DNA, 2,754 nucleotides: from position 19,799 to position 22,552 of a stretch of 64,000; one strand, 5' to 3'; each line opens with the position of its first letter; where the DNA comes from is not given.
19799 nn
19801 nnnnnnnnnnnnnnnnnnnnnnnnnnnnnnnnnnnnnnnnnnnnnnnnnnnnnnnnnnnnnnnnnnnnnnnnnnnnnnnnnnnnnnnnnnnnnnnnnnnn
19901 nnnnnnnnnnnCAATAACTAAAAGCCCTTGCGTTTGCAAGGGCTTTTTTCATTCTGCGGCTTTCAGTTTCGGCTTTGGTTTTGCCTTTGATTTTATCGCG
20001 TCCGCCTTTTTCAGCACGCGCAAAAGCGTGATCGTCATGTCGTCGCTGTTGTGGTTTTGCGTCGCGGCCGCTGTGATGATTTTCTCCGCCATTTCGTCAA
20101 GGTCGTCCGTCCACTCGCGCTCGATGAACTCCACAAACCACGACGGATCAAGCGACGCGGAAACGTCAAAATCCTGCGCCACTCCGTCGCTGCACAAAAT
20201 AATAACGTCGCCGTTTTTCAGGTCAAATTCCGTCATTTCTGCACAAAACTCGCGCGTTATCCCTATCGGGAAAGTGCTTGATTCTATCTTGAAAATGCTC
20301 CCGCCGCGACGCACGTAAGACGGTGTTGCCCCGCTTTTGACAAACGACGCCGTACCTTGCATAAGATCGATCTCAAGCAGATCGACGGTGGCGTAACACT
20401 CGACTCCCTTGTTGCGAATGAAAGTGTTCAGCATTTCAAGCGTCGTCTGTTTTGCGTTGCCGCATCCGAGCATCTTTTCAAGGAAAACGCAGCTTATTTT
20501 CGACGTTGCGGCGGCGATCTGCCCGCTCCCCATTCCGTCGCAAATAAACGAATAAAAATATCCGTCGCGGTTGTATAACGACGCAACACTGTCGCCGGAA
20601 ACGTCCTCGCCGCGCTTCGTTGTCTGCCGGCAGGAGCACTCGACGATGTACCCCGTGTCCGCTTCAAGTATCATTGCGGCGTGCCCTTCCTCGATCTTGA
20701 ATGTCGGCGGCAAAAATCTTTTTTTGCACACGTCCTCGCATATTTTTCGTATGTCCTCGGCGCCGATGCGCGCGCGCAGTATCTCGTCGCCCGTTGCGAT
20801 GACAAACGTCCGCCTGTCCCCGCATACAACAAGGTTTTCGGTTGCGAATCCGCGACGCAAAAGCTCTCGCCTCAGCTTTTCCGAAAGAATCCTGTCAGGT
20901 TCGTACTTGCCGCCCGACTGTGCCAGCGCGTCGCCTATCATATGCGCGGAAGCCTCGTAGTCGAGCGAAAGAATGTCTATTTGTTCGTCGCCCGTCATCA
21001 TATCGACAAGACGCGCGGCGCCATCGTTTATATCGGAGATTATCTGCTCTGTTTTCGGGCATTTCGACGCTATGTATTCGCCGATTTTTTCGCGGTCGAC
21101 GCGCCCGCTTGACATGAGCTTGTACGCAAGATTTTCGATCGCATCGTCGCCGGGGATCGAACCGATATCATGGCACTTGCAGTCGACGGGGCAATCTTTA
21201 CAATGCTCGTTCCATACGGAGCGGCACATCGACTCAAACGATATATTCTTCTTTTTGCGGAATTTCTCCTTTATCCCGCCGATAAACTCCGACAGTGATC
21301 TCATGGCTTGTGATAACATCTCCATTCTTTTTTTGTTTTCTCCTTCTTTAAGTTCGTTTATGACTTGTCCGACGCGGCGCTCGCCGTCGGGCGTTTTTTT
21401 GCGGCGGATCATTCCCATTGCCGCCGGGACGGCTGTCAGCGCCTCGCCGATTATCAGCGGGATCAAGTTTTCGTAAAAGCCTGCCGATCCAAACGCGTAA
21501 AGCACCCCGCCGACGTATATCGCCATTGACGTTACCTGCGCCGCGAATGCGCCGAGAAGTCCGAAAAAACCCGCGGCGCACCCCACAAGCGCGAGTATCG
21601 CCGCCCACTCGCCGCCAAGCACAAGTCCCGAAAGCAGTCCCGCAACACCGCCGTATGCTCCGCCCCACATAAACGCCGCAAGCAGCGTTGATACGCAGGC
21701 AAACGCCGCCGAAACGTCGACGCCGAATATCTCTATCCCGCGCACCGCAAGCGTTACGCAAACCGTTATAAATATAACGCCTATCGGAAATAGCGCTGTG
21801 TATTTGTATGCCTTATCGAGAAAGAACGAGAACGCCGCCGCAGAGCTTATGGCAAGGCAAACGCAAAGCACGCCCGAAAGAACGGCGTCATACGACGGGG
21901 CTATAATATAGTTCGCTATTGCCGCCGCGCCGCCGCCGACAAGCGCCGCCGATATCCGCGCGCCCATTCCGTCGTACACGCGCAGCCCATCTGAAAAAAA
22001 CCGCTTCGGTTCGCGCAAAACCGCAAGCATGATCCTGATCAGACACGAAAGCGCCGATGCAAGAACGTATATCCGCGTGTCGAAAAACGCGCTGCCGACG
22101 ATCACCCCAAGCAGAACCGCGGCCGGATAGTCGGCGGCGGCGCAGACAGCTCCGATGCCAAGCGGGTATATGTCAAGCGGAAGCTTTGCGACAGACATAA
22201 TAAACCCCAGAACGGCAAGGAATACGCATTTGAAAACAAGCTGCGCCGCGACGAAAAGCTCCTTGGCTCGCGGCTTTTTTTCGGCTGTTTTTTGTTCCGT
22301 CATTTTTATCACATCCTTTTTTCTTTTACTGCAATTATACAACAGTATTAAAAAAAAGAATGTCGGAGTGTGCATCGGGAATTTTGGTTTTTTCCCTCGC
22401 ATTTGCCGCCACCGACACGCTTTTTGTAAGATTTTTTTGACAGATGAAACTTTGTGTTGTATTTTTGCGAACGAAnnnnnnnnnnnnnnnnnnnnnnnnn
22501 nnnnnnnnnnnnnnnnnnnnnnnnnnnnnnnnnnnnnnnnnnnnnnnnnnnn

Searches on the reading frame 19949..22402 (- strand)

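Call 23: search_protein_families(library=ncbifam, proteins=[window:19949-22402:-], max_evalue=0.01)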
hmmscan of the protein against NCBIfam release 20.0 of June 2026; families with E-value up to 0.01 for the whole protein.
window:19949-22402:- (817 aa): 2 families
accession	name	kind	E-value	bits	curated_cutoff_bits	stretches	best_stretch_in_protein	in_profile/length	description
TIGR02865.1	spore_II_E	equivalog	1.3e-72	245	490.8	1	63-796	4-763/764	stage II sporulation protein E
NF033484.1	Stp1_PP2C_phos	equivalog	2.2e-07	30.6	230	1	713-794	159-231/232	Stp1/IreP family PP2C-type Ser/Thr phosphatase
